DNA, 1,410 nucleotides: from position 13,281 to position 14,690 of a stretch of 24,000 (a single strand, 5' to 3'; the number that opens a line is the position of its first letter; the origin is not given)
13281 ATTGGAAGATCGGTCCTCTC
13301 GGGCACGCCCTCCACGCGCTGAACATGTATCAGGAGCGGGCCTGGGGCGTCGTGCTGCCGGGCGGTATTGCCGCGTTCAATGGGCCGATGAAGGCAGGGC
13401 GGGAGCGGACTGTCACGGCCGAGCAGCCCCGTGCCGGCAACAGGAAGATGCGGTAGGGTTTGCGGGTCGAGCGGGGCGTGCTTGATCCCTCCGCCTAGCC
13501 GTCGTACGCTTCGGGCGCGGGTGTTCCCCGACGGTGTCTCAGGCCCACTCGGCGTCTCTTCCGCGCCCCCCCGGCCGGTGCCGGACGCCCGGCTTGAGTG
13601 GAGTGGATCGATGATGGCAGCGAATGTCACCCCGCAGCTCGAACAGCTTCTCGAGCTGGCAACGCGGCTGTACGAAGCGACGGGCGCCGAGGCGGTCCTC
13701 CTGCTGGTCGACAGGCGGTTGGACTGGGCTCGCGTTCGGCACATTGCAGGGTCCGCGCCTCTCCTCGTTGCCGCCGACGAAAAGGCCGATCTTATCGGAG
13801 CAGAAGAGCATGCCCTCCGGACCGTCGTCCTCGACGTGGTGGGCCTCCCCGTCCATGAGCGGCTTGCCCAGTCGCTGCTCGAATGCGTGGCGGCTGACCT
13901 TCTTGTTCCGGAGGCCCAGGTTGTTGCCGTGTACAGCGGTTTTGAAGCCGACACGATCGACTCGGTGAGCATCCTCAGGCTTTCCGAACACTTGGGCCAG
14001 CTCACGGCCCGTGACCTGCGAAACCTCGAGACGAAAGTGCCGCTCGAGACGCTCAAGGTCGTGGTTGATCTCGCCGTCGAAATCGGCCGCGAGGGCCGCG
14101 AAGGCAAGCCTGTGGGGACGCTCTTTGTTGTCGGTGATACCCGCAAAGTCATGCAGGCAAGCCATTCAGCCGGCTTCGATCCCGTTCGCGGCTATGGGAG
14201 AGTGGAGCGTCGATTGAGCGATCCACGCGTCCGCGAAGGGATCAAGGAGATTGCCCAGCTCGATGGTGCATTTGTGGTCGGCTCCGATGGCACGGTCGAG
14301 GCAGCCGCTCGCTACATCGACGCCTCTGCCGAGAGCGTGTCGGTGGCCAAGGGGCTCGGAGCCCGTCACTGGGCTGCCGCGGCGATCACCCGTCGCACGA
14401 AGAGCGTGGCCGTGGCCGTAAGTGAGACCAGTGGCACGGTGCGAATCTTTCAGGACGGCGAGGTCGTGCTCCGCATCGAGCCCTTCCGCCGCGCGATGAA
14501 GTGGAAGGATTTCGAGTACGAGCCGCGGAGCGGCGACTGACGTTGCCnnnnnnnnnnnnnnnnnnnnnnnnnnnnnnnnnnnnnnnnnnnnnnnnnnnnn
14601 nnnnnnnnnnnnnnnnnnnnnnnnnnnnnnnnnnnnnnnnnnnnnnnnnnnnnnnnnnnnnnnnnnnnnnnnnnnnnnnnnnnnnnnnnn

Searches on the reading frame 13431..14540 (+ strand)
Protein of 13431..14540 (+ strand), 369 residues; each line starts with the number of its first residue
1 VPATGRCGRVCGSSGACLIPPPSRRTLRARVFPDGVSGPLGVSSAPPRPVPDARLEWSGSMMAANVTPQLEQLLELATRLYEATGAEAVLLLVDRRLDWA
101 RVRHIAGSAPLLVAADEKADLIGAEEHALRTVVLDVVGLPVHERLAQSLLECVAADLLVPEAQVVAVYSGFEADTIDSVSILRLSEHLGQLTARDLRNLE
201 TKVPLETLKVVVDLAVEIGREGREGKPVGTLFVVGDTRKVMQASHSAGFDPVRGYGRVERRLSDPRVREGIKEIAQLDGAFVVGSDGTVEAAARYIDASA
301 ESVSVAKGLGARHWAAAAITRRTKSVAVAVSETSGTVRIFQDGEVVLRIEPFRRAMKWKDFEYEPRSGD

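Call 67: search_protein_families(library=pfam, proteins=[window:13431-14540:+], max_evalue=0.00001)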
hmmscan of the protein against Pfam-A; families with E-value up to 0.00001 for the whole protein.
window:13431-14540:+ (369 aa): 2 families
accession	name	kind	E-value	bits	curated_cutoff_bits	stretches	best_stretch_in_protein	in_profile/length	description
PF21755.2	DacZ_P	-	5.8e-33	113.7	27.4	1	69-192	1-125/125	Probable sensor domain DacZ_P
PF02457.21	DAC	-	7.2e-22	77.6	27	1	219-344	3-118/119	DisA bacterial checkpoint controller nucleotide-binding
